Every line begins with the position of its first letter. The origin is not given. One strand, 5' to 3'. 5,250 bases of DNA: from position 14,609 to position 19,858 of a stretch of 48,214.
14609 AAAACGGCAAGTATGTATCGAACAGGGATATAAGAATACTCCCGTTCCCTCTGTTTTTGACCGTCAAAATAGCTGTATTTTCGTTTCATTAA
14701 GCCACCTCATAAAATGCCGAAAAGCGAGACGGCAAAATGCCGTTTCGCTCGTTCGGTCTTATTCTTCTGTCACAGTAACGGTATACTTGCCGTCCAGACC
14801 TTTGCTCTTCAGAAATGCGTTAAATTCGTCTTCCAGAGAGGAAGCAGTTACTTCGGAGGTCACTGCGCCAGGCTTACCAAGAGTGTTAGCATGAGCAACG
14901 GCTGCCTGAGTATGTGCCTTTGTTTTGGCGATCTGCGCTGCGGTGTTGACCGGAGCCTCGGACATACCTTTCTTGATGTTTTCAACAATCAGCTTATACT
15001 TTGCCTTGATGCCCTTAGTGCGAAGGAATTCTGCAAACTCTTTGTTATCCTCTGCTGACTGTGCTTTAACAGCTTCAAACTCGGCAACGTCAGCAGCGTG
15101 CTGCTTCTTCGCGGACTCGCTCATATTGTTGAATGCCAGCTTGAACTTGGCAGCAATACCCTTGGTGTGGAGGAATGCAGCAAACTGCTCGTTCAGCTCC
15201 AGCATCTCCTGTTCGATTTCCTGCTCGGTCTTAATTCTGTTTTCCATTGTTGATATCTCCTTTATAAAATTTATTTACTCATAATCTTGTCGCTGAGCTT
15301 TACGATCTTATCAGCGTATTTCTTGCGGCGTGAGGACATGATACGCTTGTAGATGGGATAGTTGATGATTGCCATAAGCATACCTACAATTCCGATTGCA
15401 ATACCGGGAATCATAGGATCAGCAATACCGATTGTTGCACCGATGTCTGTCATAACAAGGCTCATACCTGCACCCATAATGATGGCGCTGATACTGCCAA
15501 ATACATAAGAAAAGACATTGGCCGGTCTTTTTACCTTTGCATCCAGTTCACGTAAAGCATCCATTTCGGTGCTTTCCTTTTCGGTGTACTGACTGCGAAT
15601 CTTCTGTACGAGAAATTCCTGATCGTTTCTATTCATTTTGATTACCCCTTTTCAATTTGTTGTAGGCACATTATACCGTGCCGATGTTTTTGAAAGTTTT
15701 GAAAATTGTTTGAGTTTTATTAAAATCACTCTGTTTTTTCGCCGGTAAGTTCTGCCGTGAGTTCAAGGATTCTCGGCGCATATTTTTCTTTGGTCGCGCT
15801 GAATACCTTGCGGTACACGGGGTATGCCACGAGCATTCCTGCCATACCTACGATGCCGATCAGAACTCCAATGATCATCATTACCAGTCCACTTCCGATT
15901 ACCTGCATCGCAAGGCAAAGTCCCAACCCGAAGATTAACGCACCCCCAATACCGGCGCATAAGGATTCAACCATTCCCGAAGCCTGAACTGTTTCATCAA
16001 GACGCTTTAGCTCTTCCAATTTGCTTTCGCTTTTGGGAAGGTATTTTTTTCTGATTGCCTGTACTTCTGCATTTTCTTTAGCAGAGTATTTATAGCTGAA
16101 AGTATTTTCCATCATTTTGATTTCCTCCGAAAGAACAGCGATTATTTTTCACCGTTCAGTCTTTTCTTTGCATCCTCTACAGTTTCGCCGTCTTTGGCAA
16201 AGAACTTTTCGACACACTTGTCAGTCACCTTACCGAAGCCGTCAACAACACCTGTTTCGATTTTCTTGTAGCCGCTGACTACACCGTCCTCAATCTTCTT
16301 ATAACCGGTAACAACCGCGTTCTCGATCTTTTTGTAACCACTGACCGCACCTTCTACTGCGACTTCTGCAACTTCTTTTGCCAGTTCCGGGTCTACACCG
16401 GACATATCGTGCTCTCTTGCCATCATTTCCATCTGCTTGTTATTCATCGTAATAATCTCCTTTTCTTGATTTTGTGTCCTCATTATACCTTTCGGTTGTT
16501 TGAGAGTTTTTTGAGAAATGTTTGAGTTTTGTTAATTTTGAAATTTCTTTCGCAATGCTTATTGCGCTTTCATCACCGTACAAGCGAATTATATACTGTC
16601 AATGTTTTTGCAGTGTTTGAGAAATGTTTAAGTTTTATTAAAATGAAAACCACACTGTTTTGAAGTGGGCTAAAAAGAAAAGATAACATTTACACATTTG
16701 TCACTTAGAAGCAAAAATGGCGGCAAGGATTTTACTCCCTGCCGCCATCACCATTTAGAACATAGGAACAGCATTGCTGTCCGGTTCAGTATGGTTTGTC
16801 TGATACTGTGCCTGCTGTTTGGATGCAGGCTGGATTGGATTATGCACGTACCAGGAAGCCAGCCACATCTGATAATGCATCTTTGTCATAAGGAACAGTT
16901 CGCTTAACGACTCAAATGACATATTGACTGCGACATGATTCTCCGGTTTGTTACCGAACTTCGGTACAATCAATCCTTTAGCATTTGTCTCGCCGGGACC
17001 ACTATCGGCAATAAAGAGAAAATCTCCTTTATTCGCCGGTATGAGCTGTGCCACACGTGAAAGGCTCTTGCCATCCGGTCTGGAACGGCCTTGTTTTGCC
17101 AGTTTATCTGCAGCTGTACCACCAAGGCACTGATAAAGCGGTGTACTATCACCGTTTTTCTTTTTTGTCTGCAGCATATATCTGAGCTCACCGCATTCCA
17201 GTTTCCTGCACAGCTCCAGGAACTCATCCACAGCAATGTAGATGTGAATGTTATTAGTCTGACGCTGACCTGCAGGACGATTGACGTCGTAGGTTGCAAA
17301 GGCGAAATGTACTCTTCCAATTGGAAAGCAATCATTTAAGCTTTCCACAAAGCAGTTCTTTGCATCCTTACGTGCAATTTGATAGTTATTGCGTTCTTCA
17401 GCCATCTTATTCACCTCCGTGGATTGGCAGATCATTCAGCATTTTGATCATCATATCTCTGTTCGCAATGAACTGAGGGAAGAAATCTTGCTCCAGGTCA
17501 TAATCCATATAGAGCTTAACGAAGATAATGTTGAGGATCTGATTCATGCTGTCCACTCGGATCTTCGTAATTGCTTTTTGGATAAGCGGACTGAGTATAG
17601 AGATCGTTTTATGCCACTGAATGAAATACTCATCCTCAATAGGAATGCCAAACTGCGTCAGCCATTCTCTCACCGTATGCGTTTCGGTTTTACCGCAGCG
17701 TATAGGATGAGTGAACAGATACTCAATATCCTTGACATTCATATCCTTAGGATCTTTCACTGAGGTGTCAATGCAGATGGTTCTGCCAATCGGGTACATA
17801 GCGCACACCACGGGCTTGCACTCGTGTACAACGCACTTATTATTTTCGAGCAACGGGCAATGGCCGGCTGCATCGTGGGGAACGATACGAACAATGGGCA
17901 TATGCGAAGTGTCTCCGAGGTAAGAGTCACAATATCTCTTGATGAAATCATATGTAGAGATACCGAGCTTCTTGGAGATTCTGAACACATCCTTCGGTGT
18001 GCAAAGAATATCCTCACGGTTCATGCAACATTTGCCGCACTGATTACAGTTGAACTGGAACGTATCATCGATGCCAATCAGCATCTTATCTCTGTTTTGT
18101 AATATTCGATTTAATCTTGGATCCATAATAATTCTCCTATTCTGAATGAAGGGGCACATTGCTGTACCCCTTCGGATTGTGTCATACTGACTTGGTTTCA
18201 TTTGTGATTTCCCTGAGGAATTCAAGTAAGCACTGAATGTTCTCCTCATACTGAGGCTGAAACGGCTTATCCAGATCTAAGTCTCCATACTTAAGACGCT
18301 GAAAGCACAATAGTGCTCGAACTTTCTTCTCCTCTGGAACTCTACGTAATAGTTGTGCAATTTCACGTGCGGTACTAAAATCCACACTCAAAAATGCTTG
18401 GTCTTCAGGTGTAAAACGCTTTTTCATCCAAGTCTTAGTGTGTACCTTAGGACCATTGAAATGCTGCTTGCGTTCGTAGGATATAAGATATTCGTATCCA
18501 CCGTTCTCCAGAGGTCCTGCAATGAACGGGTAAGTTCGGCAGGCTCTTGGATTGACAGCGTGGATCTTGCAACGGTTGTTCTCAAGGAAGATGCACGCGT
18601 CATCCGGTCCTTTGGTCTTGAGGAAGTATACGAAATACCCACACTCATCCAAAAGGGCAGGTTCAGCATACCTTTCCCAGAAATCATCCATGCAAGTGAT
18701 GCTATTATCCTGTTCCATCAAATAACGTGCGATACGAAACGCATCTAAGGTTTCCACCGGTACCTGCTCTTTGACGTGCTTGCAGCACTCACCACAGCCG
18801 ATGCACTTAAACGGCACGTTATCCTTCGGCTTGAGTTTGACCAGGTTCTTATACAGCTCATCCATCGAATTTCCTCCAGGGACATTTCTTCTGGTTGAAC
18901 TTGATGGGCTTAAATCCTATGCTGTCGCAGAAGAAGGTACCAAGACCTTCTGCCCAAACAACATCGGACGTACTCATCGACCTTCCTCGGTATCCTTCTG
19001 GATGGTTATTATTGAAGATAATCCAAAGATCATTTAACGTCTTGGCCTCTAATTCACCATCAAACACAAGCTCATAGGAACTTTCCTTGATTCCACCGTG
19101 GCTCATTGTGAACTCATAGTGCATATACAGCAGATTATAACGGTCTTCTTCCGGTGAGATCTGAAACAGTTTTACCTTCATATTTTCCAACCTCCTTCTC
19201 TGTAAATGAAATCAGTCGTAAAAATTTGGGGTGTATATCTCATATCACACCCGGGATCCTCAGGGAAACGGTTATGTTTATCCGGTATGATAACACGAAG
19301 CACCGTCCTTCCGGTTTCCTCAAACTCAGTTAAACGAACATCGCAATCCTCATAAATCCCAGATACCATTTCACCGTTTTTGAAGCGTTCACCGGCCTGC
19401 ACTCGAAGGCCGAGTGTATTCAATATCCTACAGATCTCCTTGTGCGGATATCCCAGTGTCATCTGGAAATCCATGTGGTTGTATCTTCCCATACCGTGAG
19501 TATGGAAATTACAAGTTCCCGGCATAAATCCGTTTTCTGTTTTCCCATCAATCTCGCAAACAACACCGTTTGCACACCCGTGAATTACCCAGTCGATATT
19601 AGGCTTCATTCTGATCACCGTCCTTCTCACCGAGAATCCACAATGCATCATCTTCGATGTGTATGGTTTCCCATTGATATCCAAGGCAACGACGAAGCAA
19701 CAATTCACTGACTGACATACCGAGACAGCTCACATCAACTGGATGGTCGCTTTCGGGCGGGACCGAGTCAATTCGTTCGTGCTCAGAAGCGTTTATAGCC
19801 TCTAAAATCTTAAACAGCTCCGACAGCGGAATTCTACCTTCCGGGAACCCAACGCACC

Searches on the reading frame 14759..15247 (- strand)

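Call 86: search_protein_families(library=pfam, proteins=[window:14759-15247:-], max_evalue=0.01)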
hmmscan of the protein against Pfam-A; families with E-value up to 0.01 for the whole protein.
window:14759-15247:- (162 aa): 3 families
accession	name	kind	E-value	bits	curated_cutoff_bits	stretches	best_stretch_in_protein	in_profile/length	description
PF04695.18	Pex14_N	-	0.00042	20.4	23.2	0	144-152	28-36/46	Pex14 N-terminal domain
PF11197.13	DUF2835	-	0.00058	20.2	25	0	20-41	40-61/71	Protein of unknown function (DUF2835)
PF20105.4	DUF6495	-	0.0073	16.8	25.2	0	12-34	8-30/156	Family of unknown function (DUF6495)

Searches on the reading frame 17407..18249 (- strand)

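Call 12: search_protein_families(library=pfam, proteins=[window:17407-18249:-], max_evalue=0.01)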
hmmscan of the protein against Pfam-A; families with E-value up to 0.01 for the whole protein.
window:17407-18249:- (280 aa): 1 family
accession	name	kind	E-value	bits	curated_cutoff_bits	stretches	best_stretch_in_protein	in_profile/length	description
PF03692.20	CxxCxxCC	-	1.3e-06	29.4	23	1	67-154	1-71/85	Putative zinc- or iron-chelating domain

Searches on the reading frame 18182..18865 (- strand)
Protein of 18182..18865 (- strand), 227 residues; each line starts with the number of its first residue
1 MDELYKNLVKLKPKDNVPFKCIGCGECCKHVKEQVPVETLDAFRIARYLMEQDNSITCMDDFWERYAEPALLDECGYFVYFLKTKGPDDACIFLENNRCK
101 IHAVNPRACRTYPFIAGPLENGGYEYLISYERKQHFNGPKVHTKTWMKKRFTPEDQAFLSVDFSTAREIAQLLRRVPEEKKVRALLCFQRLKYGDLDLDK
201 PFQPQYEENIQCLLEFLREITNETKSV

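Call 12: search_protein_families(library=pfam, proteins=[window:18182-18865:-], max_evalue=0.01)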
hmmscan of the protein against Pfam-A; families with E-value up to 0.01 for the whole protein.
window:18182-18865:- (227 aa): 1 family
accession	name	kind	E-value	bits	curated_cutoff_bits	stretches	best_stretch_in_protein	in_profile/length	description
PF03692.20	CxxCxxCC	-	3.6e-11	44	23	1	20-115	1-72/85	Putative zinc- or iron-chelating domain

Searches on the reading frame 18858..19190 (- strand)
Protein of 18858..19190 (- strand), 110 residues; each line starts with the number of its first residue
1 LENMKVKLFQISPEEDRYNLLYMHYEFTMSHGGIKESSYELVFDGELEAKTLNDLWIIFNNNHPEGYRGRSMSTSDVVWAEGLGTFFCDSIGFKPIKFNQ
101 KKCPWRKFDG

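Call 12: search_protein_families(library=pfam, proteins=[window:18858-19190:-], max_evalue=0.01)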
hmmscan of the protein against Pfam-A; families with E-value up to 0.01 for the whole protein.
window:18858-19190:- (110 aa): 1 family
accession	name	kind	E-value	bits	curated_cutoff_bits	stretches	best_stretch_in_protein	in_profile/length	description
PF14191.11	YodL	-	7.6e-22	78.6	24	1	6-98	2-98/98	YodL-like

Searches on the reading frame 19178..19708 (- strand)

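Call 12: search_protein_families(library=pfam, proteins=[window:19178-19708:-], max_evalue=0.01)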
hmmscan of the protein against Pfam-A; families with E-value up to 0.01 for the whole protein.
window:19178-19708:- (176 aa): 2 families
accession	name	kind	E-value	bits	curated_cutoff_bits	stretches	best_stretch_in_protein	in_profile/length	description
PF14081.11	DUF4262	-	2.9e-10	40.9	28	1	64-155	19-127/127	Domain of unknown function (DUF4262)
PF18039.7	UBA_6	-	0.0041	17.6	23.5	1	76-103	2-29/42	UBA-like domain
